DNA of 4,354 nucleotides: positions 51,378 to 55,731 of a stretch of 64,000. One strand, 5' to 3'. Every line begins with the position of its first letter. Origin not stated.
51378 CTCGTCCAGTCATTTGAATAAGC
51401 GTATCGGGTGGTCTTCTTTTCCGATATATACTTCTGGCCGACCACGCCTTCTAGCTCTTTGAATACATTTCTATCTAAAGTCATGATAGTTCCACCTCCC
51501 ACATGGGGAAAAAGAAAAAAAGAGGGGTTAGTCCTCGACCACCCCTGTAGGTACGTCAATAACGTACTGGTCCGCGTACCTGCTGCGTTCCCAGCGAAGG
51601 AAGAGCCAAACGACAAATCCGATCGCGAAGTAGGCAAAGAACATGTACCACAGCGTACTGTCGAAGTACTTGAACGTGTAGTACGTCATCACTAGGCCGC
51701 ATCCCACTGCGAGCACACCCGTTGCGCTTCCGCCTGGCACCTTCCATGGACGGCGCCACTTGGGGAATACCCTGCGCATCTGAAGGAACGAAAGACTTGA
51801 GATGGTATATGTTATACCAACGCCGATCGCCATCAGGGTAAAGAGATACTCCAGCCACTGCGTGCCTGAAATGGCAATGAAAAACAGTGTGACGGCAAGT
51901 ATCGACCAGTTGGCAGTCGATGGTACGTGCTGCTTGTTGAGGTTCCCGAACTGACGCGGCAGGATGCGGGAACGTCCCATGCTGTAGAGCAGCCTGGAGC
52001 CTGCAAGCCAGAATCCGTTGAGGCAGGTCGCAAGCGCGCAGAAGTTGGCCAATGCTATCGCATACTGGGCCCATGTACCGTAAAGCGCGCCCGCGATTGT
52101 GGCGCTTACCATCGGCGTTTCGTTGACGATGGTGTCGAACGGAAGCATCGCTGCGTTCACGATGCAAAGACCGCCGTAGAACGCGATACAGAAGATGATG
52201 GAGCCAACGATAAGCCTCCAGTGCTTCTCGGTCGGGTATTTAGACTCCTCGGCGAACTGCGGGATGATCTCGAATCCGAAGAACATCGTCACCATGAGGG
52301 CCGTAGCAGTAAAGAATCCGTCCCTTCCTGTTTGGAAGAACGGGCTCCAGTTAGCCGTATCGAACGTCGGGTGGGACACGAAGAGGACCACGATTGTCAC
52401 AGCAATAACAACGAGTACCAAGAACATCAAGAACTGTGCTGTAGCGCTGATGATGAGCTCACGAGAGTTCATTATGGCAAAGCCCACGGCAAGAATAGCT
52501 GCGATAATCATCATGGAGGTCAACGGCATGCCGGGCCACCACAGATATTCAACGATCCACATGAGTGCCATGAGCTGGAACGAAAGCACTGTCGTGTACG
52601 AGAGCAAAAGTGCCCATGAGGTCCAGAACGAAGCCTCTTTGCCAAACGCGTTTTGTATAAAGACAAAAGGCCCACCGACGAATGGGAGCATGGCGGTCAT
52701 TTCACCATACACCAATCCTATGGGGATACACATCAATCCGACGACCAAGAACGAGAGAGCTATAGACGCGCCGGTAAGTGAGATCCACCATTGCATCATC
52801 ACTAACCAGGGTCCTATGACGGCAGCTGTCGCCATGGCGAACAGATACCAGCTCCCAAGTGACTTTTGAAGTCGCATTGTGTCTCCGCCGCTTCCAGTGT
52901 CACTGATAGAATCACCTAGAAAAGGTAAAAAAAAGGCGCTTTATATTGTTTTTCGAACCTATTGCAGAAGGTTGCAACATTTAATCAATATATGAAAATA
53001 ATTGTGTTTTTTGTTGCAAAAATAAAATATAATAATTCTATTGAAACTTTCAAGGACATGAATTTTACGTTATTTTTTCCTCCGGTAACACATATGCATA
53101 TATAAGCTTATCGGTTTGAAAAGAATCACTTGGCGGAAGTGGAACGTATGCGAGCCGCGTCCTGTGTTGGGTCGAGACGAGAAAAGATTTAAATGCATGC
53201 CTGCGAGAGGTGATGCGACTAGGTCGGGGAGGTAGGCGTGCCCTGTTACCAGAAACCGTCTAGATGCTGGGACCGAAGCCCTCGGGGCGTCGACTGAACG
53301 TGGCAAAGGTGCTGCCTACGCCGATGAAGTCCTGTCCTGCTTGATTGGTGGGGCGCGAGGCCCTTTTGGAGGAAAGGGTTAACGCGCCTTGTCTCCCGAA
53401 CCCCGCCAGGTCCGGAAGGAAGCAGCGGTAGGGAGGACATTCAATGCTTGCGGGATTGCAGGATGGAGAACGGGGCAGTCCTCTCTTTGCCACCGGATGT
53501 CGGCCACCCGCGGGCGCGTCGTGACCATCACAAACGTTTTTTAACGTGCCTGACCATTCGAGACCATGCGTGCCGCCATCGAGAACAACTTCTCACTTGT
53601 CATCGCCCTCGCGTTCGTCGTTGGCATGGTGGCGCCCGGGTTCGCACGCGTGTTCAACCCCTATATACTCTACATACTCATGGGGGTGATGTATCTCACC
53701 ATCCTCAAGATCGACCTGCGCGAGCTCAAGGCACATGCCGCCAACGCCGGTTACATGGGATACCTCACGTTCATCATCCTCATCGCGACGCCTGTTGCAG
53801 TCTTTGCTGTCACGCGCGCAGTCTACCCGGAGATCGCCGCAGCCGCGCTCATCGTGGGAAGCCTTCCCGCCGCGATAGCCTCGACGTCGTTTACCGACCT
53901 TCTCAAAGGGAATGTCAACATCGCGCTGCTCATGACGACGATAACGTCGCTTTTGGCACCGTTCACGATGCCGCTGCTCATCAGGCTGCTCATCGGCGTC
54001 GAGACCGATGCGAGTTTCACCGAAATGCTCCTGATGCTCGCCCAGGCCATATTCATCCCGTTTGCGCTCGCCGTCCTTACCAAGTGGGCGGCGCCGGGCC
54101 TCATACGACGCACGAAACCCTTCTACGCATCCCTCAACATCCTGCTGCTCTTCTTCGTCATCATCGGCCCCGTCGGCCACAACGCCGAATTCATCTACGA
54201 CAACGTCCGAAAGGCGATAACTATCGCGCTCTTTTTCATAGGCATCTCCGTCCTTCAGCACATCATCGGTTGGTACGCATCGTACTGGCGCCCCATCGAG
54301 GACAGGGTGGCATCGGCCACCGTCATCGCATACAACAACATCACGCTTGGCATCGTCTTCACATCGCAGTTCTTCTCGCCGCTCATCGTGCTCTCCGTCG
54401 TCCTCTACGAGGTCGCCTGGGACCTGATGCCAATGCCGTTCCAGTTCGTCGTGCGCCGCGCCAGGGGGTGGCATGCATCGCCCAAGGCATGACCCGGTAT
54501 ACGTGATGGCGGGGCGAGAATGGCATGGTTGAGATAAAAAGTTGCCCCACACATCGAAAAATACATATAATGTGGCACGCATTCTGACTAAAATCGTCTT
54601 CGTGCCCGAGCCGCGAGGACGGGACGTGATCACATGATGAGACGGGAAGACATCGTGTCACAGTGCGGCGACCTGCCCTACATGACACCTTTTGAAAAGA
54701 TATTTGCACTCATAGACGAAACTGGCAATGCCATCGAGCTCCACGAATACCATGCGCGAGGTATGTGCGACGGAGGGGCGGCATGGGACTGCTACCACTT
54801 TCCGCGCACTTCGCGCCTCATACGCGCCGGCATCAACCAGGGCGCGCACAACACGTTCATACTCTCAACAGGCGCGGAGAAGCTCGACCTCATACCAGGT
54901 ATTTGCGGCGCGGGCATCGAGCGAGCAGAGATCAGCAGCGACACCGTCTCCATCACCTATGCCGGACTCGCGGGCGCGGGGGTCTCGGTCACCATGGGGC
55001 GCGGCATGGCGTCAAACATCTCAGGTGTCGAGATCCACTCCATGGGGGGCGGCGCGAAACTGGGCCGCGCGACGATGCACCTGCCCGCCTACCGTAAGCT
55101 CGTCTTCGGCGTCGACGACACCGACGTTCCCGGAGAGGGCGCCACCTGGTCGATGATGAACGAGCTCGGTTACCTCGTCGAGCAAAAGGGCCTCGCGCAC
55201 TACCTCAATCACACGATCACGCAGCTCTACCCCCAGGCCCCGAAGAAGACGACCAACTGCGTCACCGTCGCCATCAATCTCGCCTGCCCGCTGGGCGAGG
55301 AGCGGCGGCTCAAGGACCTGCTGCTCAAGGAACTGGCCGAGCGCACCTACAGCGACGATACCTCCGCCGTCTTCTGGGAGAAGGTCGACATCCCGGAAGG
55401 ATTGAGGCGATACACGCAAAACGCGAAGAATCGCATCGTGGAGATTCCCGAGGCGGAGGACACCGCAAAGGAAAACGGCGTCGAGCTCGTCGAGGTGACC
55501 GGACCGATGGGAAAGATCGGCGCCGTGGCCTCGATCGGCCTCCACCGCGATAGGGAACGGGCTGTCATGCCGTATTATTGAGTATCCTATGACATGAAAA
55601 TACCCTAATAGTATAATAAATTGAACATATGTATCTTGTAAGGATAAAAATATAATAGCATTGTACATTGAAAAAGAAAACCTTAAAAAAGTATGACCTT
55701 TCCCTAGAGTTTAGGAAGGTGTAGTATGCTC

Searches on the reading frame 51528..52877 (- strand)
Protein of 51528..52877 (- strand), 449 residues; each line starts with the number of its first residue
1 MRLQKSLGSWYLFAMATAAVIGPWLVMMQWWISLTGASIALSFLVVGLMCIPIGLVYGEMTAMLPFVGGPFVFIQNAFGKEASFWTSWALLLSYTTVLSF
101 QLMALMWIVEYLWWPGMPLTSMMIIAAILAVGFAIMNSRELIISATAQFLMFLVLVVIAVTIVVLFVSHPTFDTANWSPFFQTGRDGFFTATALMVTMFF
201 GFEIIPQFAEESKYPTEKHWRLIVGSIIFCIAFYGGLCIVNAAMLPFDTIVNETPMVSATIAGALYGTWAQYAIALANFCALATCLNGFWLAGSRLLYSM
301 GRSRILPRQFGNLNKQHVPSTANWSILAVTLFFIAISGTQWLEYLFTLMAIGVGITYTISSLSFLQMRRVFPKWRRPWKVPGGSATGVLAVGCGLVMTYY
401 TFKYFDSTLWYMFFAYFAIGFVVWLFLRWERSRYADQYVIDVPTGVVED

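Call 5: search_protein_families(library=pfam, proteins=[window:51528-52877:-], max_evalue=0.001)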
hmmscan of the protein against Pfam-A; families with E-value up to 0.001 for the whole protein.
window:51528-52877:- (449 aa): 2 families
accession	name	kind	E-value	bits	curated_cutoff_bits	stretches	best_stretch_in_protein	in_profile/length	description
PF13520.12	AA_permease_2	-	1.5e-35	123.4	27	1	7-419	1-422/427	Amino acid permease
PF00324.27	AA_permease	-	2.5e-23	83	24.6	1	16-426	6-452/470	Amino acid permease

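Call 6: search_protein_families(library=ncbifam, proteins=[window:51528-52877:-], max_evalue=0.001)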
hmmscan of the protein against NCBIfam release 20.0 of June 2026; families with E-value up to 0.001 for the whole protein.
window:51528-52877:- (449 aa): 16 families
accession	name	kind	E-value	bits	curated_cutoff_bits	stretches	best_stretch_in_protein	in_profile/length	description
TIGR00909.1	2A0306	subfamily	2.9e-42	145.1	556.8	1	3-424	1-426/429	amino acid transporter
NF053761.1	BrChAATpBcaP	equivalog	1.3e-37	129.9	690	1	2-432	19-456/460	branched-chain amino acid transporter BcaP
TIGR00908.1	2A0305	equivalog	4.3e-26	91.8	381.75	1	2-426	4-429/442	ethanolamine permease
TIGR00906.1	2A0303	subfamily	5.8e-21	74.5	681.7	2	178-368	241-427/602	cationic amino acid transport permease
NF008245.0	PRK11021.1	equivalog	7.1e-19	68.1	284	1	6-400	7-396/419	L-methionine/branched-chain amino acid transporter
NF008466.1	PRK11357.1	equivalog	3.8e-15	55.7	800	1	3-405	6-413/446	fructoselysine/psicoselysine transporter FrlA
TIGR01773.1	GABAperm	equivalog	6.6e-13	48.2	678.1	1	7-336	14-349/452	GABA permease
NF047867.1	AA_transp_ThrP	exception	3e-11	43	850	1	3-323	8-336/461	bifunctional threonine/serine APC transporter ThrP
NF008016.0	PRK10746.1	equivalog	1.3e-10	41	799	1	3-324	8-337/461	amino acid permease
NF040513.1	antiport_TyrP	equivalog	2.7e-10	39.6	630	1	43-385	39-402/465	tyrosine-tyramine antiporter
NF008272.0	PRK11049.1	equivalog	8.2e-10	38.2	732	1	3-402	19-435/470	D-serine/D-alanine/glycine transporter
NF007566.0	PRK10197.1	equivalog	3.9e-08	32.4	871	1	7-370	14-388/466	GABA permease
TIGR00913.1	2A0310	subfamily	1.7e-06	27.1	578.7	1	35-373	33-396/480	amino acid permease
TIGR03813.2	Gln_GABA_anti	equivalog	6e-05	22.2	650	1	48-402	43-418/479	glutamine/gamma-aminobutyrate antiporter GadC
TIGR00905.1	2A0302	subfamily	0.00015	20.7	409.05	1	5-427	7-432/473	basic amino acid/polyamine antiporter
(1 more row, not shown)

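Call 73: search_solved_structures(query=window:51528-52877:-, max_evalue=0.00001)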
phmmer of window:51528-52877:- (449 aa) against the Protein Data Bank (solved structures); distinct sequences matched with E-value up to 0.00001: 10.
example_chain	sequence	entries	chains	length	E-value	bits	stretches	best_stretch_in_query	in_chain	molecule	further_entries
5oqt_A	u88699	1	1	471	2.1e-22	83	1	3-427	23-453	Amino acid transporter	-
6f34_A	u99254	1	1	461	5.2e-22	81.7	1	3-426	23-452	Amino acid transporter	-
9uat_A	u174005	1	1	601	2.1e-16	63.2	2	180-368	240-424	High affinity cationic amino acid transporter 1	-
9fqt_A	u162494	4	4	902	4.9e-16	62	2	180-368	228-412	High affinity cationic amino acid transporter 1,Green fluorescent protein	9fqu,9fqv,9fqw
9sqh_A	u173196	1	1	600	1.3e-13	54.1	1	122-366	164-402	Cationic amino acid transporter 4, vacuolar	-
9hjk_A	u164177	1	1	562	1.9e-13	53.5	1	122-366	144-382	Cationic amino acid transporter 4, vacuolar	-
3gi8_C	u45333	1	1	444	1.1e-10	44.3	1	4-310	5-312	Uncharacterized protein MJ0609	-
3gi9_C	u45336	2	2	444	1.2e-10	44.3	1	4-310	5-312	Uncharacterized protein MJ0609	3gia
9h76_A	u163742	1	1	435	2.1e-08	36.8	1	40-402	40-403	Putative amino acid/polyamine transport protein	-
6f2g_A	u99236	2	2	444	2.2e-08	36.8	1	40-402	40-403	Putative amino acid/polyamine transport protein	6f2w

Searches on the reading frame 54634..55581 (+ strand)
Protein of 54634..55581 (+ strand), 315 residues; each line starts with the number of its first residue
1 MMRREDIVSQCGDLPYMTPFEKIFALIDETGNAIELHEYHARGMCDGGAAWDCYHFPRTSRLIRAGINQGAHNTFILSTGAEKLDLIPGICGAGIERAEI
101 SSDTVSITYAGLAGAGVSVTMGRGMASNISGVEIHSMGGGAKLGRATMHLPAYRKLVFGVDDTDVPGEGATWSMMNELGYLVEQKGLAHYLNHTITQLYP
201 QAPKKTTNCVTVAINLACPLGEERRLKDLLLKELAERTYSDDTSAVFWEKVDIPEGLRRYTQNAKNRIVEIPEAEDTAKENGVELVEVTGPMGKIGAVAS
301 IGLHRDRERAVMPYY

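Call 27: search_protein_families(library=pfam, proteins=[window:54634-55581:+], max_evalue=0.0001)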
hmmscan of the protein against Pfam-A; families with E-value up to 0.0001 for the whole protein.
window:54634-55581:+ (315 aa): 1 family
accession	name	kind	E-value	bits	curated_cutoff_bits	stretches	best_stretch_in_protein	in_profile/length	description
PF22641.2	TiaS_TCKD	-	3.6e-13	50.2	27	1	158-224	2-67/156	TiaS TCKD domain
